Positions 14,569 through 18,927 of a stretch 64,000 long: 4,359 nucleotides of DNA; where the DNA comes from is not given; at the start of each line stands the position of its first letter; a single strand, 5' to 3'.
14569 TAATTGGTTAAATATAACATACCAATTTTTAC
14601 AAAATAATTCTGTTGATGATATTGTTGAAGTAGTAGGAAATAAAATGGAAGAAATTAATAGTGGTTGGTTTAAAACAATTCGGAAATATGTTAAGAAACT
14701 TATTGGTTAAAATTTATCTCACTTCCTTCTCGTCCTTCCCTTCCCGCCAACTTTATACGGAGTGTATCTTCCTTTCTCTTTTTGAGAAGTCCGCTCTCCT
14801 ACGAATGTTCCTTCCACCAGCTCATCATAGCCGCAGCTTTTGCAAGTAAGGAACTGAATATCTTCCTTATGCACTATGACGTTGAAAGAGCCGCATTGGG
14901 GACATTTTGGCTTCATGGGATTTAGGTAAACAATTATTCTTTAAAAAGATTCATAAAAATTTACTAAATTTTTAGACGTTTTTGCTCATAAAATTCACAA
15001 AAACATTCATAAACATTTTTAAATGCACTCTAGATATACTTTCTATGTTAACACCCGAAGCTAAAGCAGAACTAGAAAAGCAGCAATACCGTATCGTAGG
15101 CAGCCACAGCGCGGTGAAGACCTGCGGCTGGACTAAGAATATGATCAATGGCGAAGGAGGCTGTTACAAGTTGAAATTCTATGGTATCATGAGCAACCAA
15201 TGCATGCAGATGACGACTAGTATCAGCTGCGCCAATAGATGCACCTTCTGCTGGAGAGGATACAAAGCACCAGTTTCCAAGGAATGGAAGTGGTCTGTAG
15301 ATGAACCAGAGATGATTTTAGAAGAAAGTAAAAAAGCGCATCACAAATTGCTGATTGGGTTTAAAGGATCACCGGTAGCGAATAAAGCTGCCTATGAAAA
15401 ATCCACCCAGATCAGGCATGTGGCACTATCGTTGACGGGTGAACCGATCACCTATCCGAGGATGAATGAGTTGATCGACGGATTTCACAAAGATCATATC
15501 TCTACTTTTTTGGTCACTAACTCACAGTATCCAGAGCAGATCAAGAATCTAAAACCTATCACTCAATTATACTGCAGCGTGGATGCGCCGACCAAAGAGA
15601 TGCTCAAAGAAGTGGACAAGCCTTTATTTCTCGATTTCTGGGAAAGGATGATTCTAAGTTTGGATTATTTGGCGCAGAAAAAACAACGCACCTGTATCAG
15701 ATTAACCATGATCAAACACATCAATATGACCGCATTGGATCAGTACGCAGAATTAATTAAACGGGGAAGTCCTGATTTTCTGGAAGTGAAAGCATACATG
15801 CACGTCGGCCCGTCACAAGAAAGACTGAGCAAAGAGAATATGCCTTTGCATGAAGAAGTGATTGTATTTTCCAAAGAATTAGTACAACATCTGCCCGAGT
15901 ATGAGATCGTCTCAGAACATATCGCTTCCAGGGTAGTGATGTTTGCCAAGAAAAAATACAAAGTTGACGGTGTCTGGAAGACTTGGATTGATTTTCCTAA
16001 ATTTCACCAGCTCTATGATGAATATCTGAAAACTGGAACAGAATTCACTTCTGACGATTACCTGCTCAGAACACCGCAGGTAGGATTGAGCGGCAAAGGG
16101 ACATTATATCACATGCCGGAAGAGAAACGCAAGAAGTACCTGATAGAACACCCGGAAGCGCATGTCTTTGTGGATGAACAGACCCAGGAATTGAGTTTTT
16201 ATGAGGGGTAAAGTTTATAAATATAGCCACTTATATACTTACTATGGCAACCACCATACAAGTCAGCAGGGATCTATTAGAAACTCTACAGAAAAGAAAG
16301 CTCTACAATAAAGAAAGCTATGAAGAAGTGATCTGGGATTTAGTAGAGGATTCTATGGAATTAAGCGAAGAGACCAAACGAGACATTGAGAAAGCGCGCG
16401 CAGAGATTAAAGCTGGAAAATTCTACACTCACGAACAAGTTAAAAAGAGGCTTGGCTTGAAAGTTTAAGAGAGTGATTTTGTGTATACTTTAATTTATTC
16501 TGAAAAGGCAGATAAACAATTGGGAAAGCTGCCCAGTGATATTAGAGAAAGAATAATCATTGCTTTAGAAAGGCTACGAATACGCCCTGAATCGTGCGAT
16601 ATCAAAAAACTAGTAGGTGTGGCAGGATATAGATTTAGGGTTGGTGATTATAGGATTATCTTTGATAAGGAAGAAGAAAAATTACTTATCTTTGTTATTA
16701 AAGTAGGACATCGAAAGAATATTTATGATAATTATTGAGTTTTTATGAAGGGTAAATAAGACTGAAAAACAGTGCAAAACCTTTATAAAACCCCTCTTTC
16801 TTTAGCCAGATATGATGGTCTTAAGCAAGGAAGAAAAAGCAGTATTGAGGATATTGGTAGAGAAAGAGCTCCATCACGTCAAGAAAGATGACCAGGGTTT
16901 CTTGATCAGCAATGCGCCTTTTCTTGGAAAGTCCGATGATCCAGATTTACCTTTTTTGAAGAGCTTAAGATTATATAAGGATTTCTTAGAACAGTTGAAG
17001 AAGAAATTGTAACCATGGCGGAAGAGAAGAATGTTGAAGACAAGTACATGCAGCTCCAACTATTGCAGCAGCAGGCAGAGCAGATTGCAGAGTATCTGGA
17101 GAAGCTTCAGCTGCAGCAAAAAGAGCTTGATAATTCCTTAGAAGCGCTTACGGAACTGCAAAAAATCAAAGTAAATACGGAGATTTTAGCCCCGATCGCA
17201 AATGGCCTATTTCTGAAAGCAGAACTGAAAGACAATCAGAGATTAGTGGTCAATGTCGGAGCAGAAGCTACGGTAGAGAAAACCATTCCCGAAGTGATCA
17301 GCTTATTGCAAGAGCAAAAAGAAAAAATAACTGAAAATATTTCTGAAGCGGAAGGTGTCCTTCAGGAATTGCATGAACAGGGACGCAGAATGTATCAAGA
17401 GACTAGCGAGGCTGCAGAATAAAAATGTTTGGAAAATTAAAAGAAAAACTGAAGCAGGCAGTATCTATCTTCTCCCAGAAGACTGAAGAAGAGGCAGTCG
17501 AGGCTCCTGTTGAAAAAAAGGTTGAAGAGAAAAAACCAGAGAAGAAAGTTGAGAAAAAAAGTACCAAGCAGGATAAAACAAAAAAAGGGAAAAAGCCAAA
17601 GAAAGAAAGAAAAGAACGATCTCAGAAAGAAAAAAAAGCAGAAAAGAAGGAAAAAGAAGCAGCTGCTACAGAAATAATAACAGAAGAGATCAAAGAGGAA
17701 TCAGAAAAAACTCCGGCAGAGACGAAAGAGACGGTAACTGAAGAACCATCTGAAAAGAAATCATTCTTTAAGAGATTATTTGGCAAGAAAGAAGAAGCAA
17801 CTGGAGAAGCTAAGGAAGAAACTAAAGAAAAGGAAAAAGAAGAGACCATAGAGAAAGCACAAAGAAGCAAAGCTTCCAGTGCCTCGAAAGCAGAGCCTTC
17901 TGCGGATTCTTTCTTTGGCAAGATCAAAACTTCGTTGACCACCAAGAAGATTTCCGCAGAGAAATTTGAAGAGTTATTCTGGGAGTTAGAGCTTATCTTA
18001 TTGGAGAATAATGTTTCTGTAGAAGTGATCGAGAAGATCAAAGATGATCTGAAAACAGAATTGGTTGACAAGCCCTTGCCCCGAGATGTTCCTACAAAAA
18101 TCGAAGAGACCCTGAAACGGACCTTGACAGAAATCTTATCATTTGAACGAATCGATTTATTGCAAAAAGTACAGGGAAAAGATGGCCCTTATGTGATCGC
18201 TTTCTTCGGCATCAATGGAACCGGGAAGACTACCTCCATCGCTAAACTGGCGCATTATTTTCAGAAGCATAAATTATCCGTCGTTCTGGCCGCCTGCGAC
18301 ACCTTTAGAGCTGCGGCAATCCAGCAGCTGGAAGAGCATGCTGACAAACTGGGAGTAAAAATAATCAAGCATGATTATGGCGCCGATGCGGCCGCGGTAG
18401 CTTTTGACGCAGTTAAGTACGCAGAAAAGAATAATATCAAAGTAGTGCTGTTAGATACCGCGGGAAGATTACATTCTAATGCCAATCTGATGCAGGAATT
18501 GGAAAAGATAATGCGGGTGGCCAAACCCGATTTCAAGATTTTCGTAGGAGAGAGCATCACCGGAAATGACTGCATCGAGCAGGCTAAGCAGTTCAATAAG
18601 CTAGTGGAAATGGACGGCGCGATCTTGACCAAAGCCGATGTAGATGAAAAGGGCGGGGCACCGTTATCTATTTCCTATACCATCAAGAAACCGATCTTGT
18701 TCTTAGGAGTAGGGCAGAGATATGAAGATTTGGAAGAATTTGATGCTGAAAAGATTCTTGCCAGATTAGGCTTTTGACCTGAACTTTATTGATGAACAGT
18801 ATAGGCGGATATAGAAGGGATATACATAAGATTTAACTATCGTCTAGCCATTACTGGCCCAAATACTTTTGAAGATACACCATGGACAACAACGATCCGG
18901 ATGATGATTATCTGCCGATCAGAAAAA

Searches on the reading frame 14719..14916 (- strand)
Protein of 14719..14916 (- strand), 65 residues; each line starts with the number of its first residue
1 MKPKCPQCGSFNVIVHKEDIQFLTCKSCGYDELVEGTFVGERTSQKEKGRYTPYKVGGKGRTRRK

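Call 4: search_protein_families(library=pfam, proteins=[window:14719-14916:-], max_evalue=0.1)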
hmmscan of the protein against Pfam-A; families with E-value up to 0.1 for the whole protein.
window:14719-14916:- (65 aa): 19 families
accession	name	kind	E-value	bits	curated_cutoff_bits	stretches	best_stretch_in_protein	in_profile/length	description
PF08271.17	Zn_Ribbon_TF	-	0.00022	21.1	29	1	4-30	2-27/43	TFIIB zinc-binding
PF14354.12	Lar_restr_allev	-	0.00041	21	28.6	1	4-36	5-34/58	Restriction alleviation protein Lar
PF18073.7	Zn_ribbon_LapB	-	0.0015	18.6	25.7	0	4-12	16-24/28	Rubredoxin metal binding domain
PF08274.17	Zn_Ribbon_YjdM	-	0.0019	18.6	30.8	1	3-30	3-27/30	PhnA Zinc-Ribbon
PF09723.15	Zn_ribbon_8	-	0.0023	18.3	34.4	1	4-31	7-35/41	Zinc ribbon domain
PF12760.12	Zn_ribbon_IS1595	-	0.009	16.4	25.4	1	2-30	18-45/46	Transposase zinc-ribbon domain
PF01873.23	eIF-5_eIF-2B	-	0.011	16.1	27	1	5-30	90-116/117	Domain found in IF2B/IF5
PF11781.13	Zn_ribbon_RRN7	-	0.011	15.8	27.1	0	2-17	4-17/32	Zinc-finger of RNA-polymerase I-specific TFIIB, Rrn7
PF13248.11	Zn_ribbon_3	-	0.017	15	27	0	4-31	4-25/26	zinc-ribbon domain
PF22191.2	IBR_1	-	0.02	15.2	27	1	4-31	5-30/47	IBR domain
PF13453.11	Zn_ribbon_TFIIB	-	0.021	14.6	22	1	4-29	1-26/41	Transcription factor zinc-finger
PF03604.18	Zn_ribbon_RPAB4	-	0.029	14.5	24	1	4-30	2-25/32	DNA directed RNA polymerase, 7 kDa subunit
PF09526.16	DUF2387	-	0.033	14.7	25.9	1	5-35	11-43/72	Probable metal-binding protein (DUF2387)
PF06221.18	zf-C2HC5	-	0.036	14.5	25.8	1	2-33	17-44/54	Putative zinc finger motif, C2HC5-type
PF01667.23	Ribosomal_S27e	-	0.039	14.1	24.5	1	2-29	7-33/55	Ribosomal protein S27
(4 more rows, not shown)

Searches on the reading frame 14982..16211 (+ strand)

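Call 4: search_protein_families(library=pfam, proteins=[window:14982-16211:+], max_evalue=0.1)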
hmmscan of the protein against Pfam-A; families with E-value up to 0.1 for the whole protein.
window:14982-16211:+ (409 aa): 2 families
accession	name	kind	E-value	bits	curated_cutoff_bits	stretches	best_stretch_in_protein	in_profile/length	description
PF08608.17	Wyosine_form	-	2.3e-22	79.5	22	1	261-323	1-63/63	Wyosine base formation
PF04055.27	Radical_SAM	-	8.2e-14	52.5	29.5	1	82-259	6-166/166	Radical SAM superfamily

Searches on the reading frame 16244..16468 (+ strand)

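Call 84: search_protein_families(library=pfam, proteins=[window:16244-16468:+], max_evalue=0.01)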
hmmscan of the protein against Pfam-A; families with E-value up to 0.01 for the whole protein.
window:16244-16468:+ (74 aa): 1 family
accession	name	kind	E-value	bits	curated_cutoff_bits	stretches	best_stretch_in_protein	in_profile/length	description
PF24434.1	DUF7557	-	0.00033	20.5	25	1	3-34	2-32/45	Family of unknown function (DUF7557)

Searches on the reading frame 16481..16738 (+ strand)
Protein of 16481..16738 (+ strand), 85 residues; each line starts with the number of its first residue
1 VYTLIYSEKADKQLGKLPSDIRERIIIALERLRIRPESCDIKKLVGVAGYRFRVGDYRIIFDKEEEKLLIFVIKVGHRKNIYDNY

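Call 84: search_protein_families(library=pfam, proteins=[window:16481-16738:+], max_evalue=0.01)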
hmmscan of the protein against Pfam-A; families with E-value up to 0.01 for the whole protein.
window:16481-16738:+ (85 aa): 2 families
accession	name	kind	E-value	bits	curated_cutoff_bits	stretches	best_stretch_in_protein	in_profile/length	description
PF05016.21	ParE_toxin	-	1.2e-10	42.3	23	1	4-82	1-89/89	ParE toxin of type II toxin-antitoxin system, parDE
PF15781.12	ParE-like_toxin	-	0.002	18.5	28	1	7-84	4-85/87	ParE-like toxin of type II bacterial toxin-antitoxin system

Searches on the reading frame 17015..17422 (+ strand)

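Call 60: search_protein_families(library=pfam, proteins=[window:17015-17422:+], max_evalue=0.001)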
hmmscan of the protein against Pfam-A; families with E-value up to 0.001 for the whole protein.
window:17015-17422:+ (135 aa): 1 family
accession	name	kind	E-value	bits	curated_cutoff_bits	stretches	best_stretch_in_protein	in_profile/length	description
PF02996.22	Prefoldin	-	8.3e-20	71.4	23.2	1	17-133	1-117/120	Prefoldin subunit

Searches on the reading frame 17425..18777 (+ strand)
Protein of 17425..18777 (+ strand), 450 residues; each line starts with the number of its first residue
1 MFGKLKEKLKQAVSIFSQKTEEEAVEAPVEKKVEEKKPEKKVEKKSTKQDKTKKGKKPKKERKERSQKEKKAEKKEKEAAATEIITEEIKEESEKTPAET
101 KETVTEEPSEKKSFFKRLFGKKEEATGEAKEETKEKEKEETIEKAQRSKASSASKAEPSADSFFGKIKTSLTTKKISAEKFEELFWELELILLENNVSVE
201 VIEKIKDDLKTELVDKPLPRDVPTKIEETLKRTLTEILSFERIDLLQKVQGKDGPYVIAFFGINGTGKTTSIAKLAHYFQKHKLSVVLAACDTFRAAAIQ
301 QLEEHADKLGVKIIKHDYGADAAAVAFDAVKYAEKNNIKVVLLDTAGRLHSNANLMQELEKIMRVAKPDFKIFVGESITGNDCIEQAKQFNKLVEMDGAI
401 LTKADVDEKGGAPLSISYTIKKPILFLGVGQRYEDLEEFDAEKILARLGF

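Call 60: search_protein_families(library=pfam, proteins=[window:17425-18777:+], max_evalue=0.001)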
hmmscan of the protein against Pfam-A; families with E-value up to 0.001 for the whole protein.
window:17425-18777:+ (450 aa): 5 families
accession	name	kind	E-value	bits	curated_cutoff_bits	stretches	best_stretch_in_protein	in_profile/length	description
PF00448.28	SRP54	-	3.2e-72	242.7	22.7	1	256-448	2-194/196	SRP54-type protein, GTPase domain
PF02881.24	SRP54_N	-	4.2e-08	33.7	22.4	1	165-230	3-71/75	SRP54-type protein, helical bundle domain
PF13401.12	AAA_22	-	3.2e-05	24.7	27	1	254-365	4-110/130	AAA domain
PF13604.12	AAA_30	-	0.00023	21.4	27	1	257-349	20-100/191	AAA domain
PF01656.29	CbiA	-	0.00027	21.3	25.4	1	265-371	9-102/125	CobQ/CobB/MinD/ParA nucleotide binding domain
